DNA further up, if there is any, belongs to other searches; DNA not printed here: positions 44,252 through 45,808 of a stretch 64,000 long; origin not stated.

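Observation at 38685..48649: Six-gene operon joining three different haem enzymes to a membrane-embedded patatin phospholipase: candidate lipid-oxidation/oxylipin system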

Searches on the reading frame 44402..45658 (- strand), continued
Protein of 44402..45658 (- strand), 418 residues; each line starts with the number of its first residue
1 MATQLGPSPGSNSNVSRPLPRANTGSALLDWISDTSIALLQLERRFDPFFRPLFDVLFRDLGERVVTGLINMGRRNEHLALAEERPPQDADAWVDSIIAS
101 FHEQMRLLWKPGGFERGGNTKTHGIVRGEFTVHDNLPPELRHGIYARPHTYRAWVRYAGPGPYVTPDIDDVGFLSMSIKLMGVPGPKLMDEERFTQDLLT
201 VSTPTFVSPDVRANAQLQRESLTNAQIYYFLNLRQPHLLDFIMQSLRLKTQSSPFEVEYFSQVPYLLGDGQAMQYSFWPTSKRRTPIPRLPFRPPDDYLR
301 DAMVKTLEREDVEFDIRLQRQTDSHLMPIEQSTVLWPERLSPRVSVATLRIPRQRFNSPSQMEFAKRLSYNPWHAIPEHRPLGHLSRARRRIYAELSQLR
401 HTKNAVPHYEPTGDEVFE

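Call 83: get_annotated_region(hit=H13, flank=6000)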
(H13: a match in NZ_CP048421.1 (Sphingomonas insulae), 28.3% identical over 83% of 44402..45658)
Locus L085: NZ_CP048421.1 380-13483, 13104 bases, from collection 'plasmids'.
description: Sphingomonas insulae strain KCTC 12872 plasmid unnamed3, complete sequence
organism: Sphingomonas insulae (NCBI taxid 424800)
taxonomy: Bacteria; Pseudomonadota; Alphaproteobacteria; Sphingomonadales; Sphingomonadaceae; Sphingomonas; Sphingomonas insulae
host: -; source: Cell,soil; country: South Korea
typing (MOB-suite, as given by PLSDB): non-mobilizable; mating-pair formation MPF_T
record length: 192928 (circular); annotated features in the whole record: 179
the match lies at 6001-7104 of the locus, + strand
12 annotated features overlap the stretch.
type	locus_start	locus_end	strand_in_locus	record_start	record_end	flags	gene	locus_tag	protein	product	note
CDS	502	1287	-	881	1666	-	-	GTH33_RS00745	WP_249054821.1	ubiquinol oxidase subunit II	-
CDS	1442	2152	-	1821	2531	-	-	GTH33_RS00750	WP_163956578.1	DUF4396 domain-containing protein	-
CDS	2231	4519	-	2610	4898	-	-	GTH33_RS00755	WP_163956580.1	FdhF/YdeP family oxidoreductase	-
CDS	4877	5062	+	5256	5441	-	-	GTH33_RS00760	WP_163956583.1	hypothetical protein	-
CDS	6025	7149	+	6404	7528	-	-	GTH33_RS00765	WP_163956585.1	catalase family protein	-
CDS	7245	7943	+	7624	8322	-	-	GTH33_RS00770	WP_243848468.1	sigma-70 family RNA polymerase sigma factor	GO:0006352 - DNA-templated transcription initiation [Evidence IEA]; GO:0006355 - regulation of DNA-templated ...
CDS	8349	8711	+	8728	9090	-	-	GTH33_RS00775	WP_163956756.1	phosphonate transporter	-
CDS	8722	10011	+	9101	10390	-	-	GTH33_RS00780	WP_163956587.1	sensor domain-containing diguanylate cyclase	GO:0007165 - signal transduction [Evidence IEA]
CDS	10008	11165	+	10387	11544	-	-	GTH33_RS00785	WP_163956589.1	AMP-binding protein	-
CDS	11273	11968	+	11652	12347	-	-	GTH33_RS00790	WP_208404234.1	EAL domain-containing protein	-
CDS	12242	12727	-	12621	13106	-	-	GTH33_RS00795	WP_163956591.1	DUF4142 domain-containing protein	-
CDS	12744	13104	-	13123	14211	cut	-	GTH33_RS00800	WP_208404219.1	alpha/beta hydrolase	-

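Call 84: get_annotated_region(hit=H2, flank=6000)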
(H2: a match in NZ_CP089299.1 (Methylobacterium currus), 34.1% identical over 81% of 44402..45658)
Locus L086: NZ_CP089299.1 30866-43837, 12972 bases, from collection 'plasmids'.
description: Methylobacterium currus strain TP-3 plasmid unnamed3, complete sequence
organism: Methylobacterium currus (NCBI taxid 2051553)
taxonomy: Bacteria; Pseudomonadota; Alphaproteobacteria; Hyphomicrobiales; Methylobacteriaceae; Methylobacterium; Methylobacterium currus
host: -; source: Solanum lycopersicum,single cell; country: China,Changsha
typing (MOB-suite, as given by PLSDB): non-mobilizable
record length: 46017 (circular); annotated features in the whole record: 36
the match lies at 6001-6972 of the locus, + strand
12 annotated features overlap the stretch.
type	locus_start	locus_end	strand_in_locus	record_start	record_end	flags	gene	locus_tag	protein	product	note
CDS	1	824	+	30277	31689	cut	chrA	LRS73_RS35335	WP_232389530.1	chromate efflux transporter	GO:0015703 - chromate transport [Evidence IEA]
CDS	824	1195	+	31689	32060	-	-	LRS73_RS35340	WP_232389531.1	hypothetical protein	-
CDS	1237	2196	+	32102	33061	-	-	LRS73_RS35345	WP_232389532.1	DUF1259 domain-containing protein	-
CDS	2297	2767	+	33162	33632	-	-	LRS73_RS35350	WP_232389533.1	hypothetical protein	-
CDS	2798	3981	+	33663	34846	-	-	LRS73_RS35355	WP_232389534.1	IS3 family transposase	-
CDS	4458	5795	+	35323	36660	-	-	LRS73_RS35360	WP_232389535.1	peroxidase family protein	-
CDS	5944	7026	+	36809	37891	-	-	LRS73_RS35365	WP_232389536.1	catalase family protein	-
CDS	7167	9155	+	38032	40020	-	-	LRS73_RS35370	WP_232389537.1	peptidoglycan-binding domain-containing protein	-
CDS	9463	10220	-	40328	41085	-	-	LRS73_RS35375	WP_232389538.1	IS5 family transposase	-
CDS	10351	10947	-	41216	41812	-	-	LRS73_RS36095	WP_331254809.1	DUF1353 domain-containing protein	-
CDS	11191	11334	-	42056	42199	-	-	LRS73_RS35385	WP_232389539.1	hypothetical protein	-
CDS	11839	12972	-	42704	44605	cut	-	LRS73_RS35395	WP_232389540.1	SIR2 family protein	-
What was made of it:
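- In Methylobacterium currus a 'peroxidase family protein' lies directly upstream of a 'catalase family protein' (call 84).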

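Call 85: get_annotated_region(hit=H7, flank=6000)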
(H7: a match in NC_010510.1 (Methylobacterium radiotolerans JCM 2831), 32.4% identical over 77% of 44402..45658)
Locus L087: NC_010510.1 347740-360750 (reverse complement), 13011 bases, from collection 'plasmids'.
description: Methylobacterium radiotolerans JCM 2831 plasmid pMRAD01, complete sequence
organism: Methylobacterium radiotolerans JCM 2831 (NCBI taxid 426355)
taxonomy: Bacteria; Pseudomonadota; Alphaproteobacteria; Hyphomicrobiales; Methylobacteriaceae; Methylobacterium; Methylobacterium radiotolerans; Methylobacterium radiotolerans JCM 2831
host: -; source: -; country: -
typing (MOB-suite, as given by PLSDB): non-mobilizable; mating-pair formation MPF_T
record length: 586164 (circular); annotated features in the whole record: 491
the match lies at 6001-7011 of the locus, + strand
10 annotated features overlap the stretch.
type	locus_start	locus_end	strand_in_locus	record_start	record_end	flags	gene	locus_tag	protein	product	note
CDS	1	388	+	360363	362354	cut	-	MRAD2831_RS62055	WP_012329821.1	conjugal transfer protein TraG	-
CDS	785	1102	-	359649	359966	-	-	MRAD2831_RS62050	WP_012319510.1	hypothetical protein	-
CDS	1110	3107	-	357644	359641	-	-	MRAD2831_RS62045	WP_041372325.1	methyl-accepting chemotaxis protein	GO:0006935 - chemotaxis [Evidence IEA]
CDS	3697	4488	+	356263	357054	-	-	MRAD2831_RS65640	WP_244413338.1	alpha/beta fold hydrolase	-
CDS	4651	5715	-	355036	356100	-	-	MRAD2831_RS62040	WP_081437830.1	catalase family protein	-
CDS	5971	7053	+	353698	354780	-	-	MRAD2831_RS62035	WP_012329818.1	catalase family protein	-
CDS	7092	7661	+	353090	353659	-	-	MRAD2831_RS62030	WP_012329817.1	type 1 glutamine amidotransferase domain-containing protein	-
CDS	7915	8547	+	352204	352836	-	-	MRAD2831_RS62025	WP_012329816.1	tyrosine-type recombinase/integrase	GO:0015074 - DNA integration [Evidence IEA]; GO:0006310 - DNA recombination [Evidence IEA]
CDS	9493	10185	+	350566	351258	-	-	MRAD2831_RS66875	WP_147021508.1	hypothetical protein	-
CDS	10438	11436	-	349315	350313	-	-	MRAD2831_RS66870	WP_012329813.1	hypothetical protein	-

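Call 86: get_annotated_region(hit=H9, flank=6000)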
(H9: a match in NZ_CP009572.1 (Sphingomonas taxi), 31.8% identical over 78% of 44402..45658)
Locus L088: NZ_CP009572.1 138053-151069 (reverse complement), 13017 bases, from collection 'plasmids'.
description: Sphingomonas taxi strain ATCC 55669 plasmid STP1, complete sequence
organism: Sphingomonas taxi (NCBI taxid 1549858)
taxonomy: Bacteria; Pseudomonadota; Alphaproteobacteria; Sphingomonadales; Sphingomonadaceae; Sphingomonas; Sphingomonas taxi
host: -; source: Plant; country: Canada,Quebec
typing (MOB-suite, as given by PLSDB): non-mobilizable; replicon rep_cluster_1131
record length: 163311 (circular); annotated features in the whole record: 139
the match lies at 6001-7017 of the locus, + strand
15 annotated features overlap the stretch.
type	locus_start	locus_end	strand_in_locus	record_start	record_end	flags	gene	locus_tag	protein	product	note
CDS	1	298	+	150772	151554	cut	-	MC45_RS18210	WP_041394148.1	hypothetical protein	-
CDS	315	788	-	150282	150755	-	-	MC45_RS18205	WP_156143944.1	hypothetical protein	-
CDS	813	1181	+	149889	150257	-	-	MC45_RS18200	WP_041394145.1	hypothetical protein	-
CDS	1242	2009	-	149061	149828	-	map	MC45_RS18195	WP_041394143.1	type I methionyl aminopeptidase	GO:0036211 - protein modification process [Evidence IEA]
CDS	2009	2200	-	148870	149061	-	-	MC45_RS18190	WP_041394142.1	ParD-like family protein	-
CDS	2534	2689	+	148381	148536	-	-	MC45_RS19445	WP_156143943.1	hypothetical protein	-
CDS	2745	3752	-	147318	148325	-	-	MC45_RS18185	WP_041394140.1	aldo/keto reductase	-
CDS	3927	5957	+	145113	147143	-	-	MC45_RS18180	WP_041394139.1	alpha/beta fold hydrolase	-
CDS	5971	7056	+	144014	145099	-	-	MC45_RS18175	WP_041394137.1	catalase family protein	-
CDS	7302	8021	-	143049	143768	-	-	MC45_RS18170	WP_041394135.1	Crp/Fnr family transcriptional regulator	GO:0006355 - regulation of DNA-templated transcription [Evidence IEA]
CDS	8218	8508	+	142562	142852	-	-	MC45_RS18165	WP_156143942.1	hypothetical protein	-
CDS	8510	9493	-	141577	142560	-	-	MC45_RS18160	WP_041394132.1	sensor domain-containing diguanylate cyclase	-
CDS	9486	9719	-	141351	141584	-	-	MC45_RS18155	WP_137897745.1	hypothetical protein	-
CDS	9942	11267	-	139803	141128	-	-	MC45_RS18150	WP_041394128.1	chloride channel protein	GO:0006821 - chloride transport [Evidence IEA]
CDS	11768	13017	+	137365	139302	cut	-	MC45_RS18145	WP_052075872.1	methyl-accepting chemotaxis protein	GO:0007165 - signal transduction [Evidence IEA]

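Call 87: get_annotated_region(hit=H3, flank=6000)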
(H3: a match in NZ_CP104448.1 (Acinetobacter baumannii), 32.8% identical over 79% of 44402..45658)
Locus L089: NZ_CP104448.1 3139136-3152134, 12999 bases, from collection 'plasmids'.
description: Acinetobacter baumannii strain 2021CK-01407 plasmid unnamed1, complete sequence
organism: Acinetobacter baumannii (NCBI taxid 470)
taxonomy: Bacteria; Pseudomonadota; Gammaproteobacteria; Moraxellales; Moraxellaceae; Acinetobacter; Acinetobacter baumannii
host: -; source: Homo sapiens,sputum; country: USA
typing (MOB-suite, as given by PLSDB): mobilizable; replicon rep_cluster_1527; relaxase MOBP,MOBP
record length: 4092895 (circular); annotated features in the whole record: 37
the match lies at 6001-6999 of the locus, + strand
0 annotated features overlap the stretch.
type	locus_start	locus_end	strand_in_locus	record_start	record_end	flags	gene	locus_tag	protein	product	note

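Call 89: search_dna_similar(query=L084:8098-9888:+, collection=plasmids, mode=protein, max_rows=40, rows=spread)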
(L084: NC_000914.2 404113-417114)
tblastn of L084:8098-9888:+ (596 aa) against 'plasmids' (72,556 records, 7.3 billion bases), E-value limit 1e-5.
Records with a match: 192; places in all: 214; records where one place covers at least 80% of the query: 28.
Best place of each record, by identity: >=99% 5; <60% 187.
By first word of the organism name: Ralstonia 127; Rhizobium 32; Bradyrhizobium 11; Sinorhizobium 8; Methylobacterium 4; Paracoccus 4; Azospirillum 2; Ensifer 1; Ruegeria 1; Geminocystis 1; and 1 more.
By predicted mobility (MOB-suite, as given by PLSDB): mobilizable 103; non-mobilizable 55; conjugative 34.
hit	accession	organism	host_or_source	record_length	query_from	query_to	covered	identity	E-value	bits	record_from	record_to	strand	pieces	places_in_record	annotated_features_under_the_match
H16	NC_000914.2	Sinorhizobium fredii NGR234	-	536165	1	596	100%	100.0%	0e+0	1225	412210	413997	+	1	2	di-heme-cytochrome C peroxidase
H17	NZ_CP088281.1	Bradyrhizobium barranii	Glycine max cv. AC Glengarry,cell ...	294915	33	596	95%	41.1%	1e-122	406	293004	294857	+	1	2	cytochrome c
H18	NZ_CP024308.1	Sinorhizobium fredii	Phaseolus vulgaris,cell culture,plant ...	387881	39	596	94%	34.5%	3e-96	330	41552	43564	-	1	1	di-heme-cytochrome C peroxidase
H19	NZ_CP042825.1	Rhizobium sp. WL3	Wheat,phyllosphere swab,leaves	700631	42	596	93%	29.6%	7e-53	202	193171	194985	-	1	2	di-heme-cytochrome C peroxidase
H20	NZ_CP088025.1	Bradyrhizobium quebecense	Glycine max cv. AC Glengarry,Cell ...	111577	44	596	83%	32.2%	2e-23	190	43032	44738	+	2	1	di-heme-cytochrome C peroxidase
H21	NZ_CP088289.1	Bradyrhizobium septentrionale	Glycine max cv. AC Glengarry,Cell ...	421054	44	596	83%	32.2%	2e-23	190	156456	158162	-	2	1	di-heme-cytochrome C peroxidase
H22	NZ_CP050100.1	Rhizobium leguminosarum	Trifolium pratense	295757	40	596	76%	33.8%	3e-35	237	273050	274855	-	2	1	di-heme-cytochrome C peroxidase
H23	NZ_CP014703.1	Ralstonia solanacearum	Solanum tuberosum,cell culture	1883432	238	596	60%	26.9%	2e-18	97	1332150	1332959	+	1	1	none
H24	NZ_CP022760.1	Ralstonia solanacearum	Solanum tuberosum,single cell,Potato ...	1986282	238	596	60%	26.9%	2e-18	97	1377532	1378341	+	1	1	none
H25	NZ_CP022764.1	Ralstonia solanacearum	Solanum tuberosum,single cell,Potato ...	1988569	238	596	60%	26.9%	2e-18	97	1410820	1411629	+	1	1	none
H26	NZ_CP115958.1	Ralstonia pseudosolanacearum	Solanum lycopersicum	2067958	238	596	60%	26.9%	1e-17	95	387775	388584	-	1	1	none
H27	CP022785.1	Ralstonia solanacearum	Solanum tuberosum,single cell,Potato ...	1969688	238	596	60%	26.9%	3e-17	94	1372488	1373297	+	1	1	hypothetical protein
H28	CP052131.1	Ralstonia solanacearum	tomato,cell culture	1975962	238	596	60%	26.9%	3e-17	94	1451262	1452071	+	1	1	c-type cytochrome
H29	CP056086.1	Ralstonia solanacearum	cell clture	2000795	238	596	60%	26.9%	3e-17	94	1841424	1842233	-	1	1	c-type cytochrome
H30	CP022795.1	Ralstonia solanacearum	Solanum tuberosum,single cell,Potato ...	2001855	238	596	60%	26.9%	3e-17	94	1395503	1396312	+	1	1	hypothetical protein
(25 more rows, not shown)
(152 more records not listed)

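Call 90: get_annotated_region(hit=H18, flank=6000)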
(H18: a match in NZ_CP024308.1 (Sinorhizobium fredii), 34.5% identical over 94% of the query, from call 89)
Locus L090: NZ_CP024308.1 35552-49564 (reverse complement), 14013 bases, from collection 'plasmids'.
description: Sinorhizobium fredii strain NXT3 plasmid pSfreNXT3a, complete sequence
organism: Sinorhizobium fredii (NCBI taxid 380)
taxonomy: Bacteria; Pseudomonadota; Alphaproteobacteria; Hyphomicrobiales; Rhizobiaceae; Sinorhizobium; Sinorhizobium fredii
host: -; source: Phaseolus vulgaris,cell culture,plant nodule in agricultural field; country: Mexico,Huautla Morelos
typing (MOB-suite, as given by PLSDB): conjugative; replicon rep_cluster_637; relaxase MOBP; mating-pair formation MPF_T
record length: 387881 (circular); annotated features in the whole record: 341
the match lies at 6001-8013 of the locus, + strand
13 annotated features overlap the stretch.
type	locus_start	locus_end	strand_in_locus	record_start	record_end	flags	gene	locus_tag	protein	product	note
CDS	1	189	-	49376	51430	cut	-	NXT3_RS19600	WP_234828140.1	C1 family peptidase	GO:0006508 - proteolysis [Evidence IEA]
CDS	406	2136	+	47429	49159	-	-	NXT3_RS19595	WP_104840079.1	peptidoglycan-binding domain-containing protein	-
CDS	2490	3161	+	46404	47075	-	-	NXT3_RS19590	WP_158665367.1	hypothetical protein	-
CDS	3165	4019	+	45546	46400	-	-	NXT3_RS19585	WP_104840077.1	alpha/beta hydrolase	-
CDS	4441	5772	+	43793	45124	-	-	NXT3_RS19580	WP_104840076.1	hypothetical protein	-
CDS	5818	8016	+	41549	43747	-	-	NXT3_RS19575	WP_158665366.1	di-heme-cytochrome C peroxidase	-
CDS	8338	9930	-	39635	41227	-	-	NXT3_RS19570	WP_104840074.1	IS66 family transposase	-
CDS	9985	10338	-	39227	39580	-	tnpB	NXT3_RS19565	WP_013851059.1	IS66 family insertion sequence element accessory protein TnpB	-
CDS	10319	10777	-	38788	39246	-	-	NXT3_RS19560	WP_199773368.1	transposase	GO:0006313 - DNA transposition [Evidence IEA]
CDS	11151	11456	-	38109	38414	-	-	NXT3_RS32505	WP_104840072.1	hypothetical protein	-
CDS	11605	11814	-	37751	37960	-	tnpB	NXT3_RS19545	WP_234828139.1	IS66 family insertion sequence element accessory protein TnpB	-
CDS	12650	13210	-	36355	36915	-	-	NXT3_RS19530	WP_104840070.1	hypothetical protein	-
CDS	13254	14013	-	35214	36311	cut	-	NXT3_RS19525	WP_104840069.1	hypothetical protein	-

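Call 91: get_annotated_region(hit=H19, flank=6000)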
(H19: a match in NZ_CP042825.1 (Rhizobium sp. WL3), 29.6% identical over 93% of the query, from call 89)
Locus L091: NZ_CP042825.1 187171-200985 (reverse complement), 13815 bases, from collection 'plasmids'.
description: Rhizobium sp. WL3 plasmid unnamed2, complete sequence
organism: Rhizobium sp. WL3 (NCBI taxid 2603277)
taxonomy: Bacteria; Pseudomonadota; Alphaproteobacteria; Hyphomicrobiales; Rhizobiaceae; Rhizobium; Rhizobium sp. WL3
host: -; source: Wheat,phyllosphere swab,leaves; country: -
typing (MOB-suite, as given by PLSDB): non-mobilizable
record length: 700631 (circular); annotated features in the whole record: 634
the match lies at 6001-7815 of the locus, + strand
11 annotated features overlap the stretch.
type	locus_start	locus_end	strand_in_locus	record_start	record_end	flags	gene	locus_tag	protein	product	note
CDS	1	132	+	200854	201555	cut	-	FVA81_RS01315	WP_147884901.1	zeta toxin family protein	-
CDS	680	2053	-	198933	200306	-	-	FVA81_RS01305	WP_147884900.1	ISNCY family transposase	-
CDS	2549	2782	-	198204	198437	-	-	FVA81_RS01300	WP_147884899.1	hypothetical protein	-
CDS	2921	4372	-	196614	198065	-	-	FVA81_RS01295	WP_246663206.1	S8 family serine peptidase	GO:0006508 - proteolysis [Evidence IEA]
CDS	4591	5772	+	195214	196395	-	-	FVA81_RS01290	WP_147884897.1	helix-turn-helix transcriptional regulator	GO:0006355 - regulation of DNA-templated transcription [Evidence IEA]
CDS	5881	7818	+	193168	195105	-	-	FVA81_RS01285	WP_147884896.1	di-heme-cytochrome C peroxidase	-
CDS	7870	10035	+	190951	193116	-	-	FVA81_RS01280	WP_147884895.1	S8/S53 family peptidase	GO:0006508 - proteolysis [Evidence IEA]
CDS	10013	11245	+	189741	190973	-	-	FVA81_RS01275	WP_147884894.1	serine protease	GO:0006508 - proteolysis [Evidence IEA]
CDS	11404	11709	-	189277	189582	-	-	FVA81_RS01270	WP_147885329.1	antibiotic biosynthesis monooxygenase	-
CDS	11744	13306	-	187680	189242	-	lsrK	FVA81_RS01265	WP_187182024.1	autoinducer-2 kinase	GO:0005975 - carbohydrate metabolic process [Evidence IEA]; GO:0009372 - quorum sensing [Evidence IEA]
CDS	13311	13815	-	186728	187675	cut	-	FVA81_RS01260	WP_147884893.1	sugar-binding transcriptional regulator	-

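Call 92: get_annotated_region(hit=H22, flank=6000)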
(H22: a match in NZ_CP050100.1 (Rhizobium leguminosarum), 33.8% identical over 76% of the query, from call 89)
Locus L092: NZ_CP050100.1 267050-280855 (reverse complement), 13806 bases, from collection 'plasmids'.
description: Rhizobium leguminosarum bv. trifolii strain 9B plasmid pRL9b3, complete sequence
organism: Rhizobium leguminosarum (NCBI taxid 386)
taxonomy: Bacteria; Pseudomonadota; Alphaproteobacteria; Hyphomicrobiales; Rhizobiaceae; Rhizobium; Rhizobium leguminosarum
host: -; source: Trifolium pratense; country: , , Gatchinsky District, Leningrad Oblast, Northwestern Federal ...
typing (MOB-suite, as given by PLSDB): non-mobilizable; replicon rep_cluster_841
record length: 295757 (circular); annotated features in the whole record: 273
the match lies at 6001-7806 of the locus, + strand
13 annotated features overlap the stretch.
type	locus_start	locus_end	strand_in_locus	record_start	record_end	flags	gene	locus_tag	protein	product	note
CDS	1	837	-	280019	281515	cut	-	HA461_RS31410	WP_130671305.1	DUF4173 domain-containing protein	-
CDS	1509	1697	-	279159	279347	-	-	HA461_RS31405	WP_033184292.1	hypothetical protein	-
CDS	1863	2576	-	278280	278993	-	rapA2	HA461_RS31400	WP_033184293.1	calcium-binding lectin RapA2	-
CDS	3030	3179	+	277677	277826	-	-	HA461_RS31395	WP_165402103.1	hypothetical protein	-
CDS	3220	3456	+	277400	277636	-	rpsU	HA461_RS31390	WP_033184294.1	30S ribosomal protein S21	GO:0006412 - translation [Evidence IEA]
CDS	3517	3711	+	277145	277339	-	-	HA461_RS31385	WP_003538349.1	hypothetical protein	-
CDS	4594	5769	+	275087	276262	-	-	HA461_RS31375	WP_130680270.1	helix-turn-helix transcriptional regulator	GO:0006355 - regulation of DNA-templated transcription [Evidence IEA]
CDS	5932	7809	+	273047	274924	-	-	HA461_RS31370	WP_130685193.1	di-heme-cytochrome C peroxidase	-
CDS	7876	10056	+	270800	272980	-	-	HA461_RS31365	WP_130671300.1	S8/S53 family peptidase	GO:0006508 - proteolysis [Evidence IEA]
CDS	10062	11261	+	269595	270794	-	-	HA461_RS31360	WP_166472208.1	serine protease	GO:0006508 - proteolysis [Evidence IEA]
CDS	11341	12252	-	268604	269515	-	-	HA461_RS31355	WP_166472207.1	LysR family transcriptional regulator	-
CDS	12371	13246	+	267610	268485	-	-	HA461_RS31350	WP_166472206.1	aldo/keto reductase family oxidoreductase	-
CDS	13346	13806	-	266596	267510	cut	ppk2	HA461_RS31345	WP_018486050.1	polyphosphate kinase 2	GO:0006793 - phosphorus metabolic process [Evidence IEA]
